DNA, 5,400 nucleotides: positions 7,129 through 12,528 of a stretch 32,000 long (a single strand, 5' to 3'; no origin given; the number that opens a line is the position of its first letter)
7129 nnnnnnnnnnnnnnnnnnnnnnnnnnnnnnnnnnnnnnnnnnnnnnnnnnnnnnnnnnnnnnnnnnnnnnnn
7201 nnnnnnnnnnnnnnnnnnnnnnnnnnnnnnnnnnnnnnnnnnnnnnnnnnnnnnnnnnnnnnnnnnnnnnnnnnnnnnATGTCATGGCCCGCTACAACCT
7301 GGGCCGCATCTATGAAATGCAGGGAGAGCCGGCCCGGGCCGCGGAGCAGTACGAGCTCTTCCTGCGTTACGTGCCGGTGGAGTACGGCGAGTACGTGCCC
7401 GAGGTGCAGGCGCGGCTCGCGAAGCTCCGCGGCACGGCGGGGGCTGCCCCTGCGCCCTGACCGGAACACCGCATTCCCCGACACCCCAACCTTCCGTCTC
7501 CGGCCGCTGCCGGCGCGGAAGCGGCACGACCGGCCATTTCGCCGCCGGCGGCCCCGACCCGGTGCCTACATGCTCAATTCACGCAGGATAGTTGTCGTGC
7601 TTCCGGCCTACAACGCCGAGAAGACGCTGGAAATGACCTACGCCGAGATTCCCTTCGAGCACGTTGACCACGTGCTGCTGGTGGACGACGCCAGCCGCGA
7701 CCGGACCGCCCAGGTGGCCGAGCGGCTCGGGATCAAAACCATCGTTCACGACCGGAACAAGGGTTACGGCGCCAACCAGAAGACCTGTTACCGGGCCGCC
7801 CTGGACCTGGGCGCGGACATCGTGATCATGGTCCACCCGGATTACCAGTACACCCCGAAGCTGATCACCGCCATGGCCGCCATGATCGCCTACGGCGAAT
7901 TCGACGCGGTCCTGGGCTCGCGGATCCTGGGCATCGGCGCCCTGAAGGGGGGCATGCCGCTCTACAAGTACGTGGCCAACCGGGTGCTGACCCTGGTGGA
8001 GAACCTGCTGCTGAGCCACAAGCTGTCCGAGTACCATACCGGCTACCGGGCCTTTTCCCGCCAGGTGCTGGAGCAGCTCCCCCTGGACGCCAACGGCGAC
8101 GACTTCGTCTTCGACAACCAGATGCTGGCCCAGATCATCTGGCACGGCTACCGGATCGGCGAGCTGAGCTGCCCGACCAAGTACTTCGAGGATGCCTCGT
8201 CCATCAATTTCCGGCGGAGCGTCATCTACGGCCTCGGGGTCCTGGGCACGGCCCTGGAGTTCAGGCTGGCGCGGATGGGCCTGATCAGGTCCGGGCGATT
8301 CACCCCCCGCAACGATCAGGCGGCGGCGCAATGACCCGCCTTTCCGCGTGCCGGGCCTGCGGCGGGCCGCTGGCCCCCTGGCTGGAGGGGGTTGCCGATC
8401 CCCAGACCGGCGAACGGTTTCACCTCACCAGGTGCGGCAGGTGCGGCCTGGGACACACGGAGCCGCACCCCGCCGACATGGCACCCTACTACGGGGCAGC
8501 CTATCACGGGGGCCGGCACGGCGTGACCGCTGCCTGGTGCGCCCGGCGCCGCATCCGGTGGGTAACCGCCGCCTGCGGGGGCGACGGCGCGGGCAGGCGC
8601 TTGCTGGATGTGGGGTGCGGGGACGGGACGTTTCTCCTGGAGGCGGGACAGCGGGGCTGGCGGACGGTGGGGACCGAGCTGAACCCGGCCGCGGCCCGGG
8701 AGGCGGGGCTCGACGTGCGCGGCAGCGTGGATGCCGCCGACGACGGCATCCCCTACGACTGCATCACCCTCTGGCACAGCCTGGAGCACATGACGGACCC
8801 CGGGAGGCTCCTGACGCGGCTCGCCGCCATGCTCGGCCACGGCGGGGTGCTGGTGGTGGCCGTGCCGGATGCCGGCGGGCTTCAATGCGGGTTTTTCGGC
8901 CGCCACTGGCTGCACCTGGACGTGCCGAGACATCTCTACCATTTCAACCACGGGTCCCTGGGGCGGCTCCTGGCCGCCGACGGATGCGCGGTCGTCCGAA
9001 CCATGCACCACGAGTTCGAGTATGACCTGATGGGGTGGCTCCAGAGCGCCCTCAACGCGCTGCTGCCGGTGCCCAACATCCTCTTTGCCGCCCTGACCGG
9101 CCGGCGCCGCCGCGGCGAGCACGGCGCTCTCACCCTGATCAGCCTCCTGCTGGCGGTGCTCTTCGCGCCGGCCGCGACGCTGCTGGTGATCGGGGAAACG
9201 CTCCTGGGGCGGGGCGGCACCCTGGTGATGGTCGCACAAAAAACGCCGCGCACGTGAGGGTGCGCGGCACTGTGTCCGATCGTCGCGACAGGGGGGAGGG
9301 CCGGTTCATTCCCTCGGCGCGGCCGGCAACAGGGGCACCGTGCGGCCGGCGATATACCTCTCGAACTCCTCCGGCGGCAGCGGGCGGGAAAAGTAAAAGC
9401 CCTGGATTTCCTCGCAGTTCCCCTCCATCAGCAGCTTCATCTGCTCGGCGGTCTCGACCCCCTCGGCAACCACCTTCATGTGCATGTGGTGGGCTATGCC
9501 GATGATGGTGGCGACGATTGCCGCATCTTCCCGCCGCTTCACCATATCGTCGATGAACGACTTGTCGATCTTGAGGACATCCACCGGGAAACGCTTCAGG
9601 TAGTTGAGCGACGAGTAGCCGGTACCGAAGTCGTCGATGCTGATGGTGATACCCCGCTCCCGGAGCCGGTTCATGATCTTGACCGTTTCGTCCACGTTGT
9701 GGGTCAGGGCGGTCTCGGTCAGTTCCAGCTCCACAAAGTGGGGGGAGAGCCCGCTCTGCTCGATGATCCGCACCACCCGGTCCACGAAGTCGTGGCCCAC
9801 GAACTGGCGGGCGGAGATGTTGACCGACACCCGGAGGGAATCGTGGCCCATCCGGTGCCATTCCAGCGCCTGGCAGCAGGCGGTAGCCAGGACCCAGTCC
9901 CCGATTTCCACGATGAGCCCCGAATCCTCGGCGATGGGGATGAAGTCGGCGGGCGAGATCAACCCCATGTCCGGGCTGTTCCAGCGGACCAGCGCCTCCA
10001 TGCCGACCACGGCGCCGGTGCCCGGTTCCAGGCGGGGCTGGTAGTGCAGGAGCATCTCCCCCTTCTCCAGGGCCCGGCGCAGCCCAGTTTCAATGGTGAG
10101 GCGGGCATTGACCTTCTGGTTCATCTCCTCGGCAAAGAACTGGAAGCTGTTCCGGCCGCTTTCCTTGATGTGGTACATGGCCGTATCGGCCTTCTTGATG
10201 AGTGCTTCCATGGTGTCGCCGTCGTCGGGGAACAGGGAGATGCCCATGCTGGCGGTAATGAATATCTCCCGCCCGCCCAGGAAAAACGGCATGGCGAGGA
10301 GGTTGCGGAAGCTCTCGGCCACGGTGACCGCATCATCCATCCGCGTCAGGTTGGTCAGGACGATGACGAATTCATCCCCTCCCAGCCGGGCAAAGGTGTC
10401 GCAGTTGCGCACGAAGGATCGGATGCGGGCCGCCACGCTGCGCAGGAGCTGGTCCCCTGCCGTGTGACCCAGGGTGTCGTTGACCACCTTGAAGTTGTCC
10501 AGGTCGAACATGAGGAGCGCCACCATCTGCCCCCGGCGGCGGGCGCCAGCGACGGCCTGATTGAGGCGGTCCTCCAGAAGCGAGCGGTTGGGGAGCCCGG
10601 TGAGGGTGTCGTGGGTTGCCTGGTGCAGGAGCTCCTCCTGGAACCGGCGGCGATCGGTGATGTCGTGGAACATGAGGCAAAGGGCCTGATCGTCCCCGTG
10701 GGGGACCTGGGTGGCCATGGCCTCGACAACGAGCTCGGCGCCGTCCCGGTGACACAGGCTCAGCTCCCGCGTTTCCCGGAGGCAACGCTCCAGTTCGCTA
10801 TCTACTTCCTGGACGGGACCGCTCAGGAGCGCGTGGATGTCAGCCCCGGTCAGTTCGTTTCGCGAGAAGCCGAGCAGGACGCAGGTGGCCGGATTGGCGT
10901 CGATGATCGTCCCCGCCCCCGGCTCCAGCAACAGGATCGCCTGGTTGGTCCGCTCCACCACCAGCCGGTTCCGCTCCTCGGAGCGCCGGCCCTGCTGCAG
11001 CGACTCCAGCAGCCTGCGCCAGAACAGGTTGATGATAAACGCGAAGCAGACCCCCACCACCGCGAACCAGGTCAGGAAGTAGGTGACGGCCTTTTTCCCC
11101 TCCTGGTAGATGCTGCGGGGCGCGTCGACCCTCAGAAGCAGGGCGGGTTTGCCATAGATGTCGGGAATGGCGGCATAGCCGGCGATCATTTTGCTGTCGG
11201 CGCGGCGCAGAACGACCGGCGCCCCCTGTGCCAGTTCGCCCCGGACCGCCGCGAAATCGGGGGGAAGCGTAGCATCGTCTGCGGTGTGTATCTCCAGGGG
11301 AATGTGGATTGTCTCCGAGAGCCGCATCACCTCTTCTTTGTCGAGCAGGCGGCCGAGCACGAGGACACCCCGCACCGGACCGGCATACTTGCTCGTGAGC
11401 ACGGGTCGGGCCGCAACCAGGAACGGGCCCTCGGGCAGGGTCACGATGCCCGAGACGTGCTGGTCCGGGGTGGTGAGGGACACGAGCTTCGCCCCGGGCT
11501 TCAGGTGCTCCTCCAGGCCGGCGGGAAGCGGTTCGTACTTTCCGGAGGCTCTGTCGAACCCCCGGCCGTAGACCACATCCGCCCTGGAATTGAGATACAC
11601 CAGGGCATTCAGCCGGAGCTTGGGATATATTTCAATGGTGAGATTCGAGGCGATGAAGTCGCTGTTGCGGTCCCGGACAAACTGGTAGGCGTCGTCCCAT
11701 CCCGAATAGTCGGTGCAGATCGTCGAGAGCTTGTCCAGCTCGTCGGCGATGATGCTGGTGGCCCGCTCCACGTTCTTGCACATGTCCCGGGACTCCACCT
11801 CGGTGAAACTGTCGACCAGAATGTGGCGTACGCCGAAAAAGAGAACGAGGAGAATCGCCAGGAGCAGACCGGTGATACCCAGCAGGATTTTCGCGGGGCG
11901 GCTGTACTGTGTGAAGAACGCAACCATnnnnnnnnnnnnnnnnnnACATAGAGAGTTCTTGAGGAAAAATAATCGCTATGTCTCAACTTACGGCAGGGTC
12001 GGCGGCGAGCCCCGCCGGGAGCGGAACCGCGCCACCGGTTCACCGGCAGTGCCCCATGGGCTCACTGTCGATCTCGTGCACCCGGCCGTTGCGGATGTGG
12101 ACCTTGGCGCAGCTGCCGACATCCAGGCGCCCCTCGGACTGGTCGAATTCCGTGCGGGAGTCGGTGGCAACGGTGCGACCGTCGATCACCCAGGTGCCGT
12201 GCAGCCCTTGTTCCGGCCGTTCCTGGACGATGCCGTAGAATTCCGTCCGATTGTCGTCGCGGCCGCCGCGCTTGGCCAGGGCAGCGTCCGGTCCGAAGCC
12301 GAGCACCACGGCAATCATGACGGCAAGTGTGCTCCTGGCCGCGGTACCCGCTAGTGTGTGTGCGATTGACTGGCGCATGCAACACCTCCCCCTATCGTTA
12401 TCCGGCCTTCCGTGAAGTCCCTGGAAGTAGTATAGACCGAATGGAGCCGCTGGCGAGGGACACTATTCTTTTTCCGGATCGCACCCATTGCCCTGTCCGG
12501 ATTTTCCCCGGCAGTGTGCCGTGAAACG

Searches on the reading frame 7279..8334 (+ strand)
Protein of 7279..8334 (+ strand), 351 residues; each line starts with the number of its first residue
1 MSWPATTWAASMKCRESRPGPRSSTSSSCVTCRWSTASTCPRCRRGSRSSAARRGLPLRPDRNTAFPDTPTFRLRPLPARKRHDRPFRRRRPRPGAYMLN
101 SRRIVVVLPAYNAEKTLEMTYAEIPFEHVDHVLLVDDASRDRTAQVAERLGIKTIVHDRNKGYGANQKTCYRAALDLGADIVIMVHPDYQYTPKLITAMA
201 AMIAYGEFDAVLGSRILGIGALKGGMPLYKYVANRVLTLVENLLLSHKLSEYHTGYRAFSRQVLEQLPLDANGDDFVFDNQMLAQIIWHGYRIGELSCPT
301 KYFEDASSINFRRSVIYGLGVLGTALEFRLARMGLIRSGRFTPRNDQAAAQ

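Call 52: search_protein_families(library=pfam, proteins=[window:7279-8334:+], max_evalue=0.00001)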
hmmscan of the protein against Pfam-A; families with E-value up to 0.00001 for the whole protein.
window:7279-8334:+ (351 aa): 1 family
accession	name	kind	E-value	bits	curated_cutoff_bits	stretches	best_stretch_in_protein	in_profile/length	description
PF00535.33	Glycos_transf_2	-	5.7e-19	69.1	23.3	1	106-267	2-167/168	Glycosyl transferase family 2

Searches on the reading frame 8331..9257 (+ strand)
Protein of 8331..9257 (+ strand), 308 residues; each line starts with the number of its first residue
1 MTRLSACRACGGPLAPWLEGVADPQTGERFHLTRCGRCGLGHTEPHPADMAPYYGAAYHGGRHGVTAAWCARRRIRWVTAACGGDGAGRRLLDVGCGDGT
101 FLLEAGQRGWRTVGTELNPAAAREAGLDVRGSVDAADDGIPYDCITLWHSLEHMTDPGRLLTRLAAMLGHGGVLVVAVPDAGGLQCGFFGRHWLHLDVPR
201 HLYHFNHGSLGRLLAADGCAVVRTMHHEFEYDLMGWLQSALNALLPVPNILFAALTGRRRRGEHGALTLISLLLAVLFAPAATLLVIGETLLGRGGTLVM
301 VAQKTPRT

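Call 7: search_protein_families(library=pfam, proteins=[window:8331-9257:+], max_evalue=0.01)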
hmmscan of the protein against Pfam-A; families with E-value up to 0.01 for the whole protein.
window:8331-9257:+ (308 aa): 6 families
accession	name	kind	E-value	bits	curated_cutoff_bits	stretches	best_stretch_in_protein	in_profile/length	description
PF13489.12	Methyltransf_23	-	2e-24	86.6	27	1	79-222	14-162/164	Methyltransferase domain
PF08242.18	Methyltransf_12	-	2.2e-10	41.6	30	1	92-174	1-98/98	Methyltransferase domain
PF08241.18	Methyltransf_11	-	3.2e-08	34.6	21.2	1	92-176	1-95/95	Methyltransferase domain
PF13649.12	Methyltransf_25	-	2.8e-06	28.4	27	1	92-172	2-97/97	Methyltransferase domain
PF13847.12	Methyltransf_31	-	0.0058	16.8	27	0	88-116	4-35/145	Methyltransferase domain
PF07021.18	MetW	-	0.0077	16.3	21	0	87-180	13-111/193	Methionine biosynthesis protein MetW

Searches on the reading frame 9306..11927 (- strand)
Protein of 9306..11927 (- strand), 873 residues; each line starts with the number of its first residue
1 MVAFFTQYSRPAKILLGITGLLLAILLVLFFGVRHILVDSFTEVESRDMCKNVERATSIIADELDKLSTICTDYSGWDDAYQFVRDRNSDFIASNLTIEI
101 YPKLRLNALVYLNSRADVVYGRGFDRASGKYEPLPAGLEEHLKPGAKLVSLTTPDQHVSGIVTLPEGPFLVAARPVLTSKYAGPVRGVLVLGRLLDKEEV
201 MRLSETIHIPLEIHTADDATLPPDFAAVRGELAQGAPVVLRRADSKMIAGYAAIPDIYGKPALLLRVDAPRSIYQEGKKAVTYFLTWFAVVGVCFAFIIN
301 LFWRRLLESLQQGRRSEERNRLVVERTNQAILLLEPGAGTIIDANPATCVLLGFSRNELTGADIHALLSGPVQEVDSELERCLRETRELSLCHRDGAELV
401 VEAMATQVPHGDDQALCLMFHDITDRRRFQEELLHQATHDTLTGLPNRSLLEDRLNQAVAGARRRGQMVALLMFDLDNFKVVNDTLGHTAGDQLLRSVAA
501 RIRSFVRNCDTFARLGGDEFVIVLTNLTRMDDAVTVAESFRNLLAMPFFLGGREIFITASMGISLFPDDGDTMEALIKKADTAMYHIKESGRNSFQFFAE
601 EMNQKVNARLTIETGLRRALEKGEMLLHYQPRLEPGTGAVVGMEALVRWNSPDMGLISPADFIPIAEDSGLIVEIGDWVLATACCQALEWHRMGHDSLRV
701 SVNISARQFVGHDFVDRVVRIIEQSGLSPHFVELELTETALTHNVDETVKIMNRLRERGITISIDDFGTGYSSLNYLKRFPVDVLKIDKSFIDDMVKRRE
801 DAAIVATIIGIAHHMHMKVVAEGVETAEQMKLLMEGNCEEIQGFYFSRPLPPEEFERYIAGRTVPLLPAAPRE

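Call 7: search_protein_families(library=pfam, proteins=[window:9306-11927:-], max_evalue=0.01)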
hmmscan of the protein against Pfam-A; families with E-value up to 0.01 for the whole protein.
window:9306-11927:- (873 aa): 7 families
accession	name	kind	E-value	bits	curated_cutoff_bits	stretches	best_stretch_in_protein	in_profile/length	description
PF00563.25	EAL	-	2.5e-75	253.3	31.3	1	616-849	4-236/236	EAL domain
PF00990.26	GGDEF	-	1.2e-50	171.8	23.8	1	437-593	1-160/161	Diguanylate cyclase, GGDEF domain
PF05228.19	CHASE4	-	1.2e-39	136.1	26.2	1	60-214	2-140/140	CHASE4 domain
PF13426.13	PAS_9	-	6.1e-10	39.8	27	1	331-425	4-103/103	PAS domain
PF08448.16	PAS_4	-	5.5e-09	36.7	23.1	1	327-428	4-110/110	PAS fold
PF00989.32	PAS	-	1.1e-06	29.1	22.6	1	320-423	3-113/113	PAS fold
PF13188.13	PAS_8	-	0.00014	22.1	21.8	1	318-377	1-56/65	PAS domain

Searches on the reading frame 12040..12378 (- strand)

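Call 7: search_protein_families(library=pfam, proteins=[window:12040-12378:-], max_evalue=0.01)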
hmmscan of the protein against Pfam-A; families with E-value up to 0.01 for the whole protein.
window:12040-12378:- (112 aa): 1 family
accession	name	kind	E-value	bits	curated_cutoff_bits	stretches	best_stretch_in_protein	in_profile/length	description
PF18914.6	DUF5666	-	0.00013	22.7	27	1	57-95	9-46/60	Domain of unknown function (DUF5666)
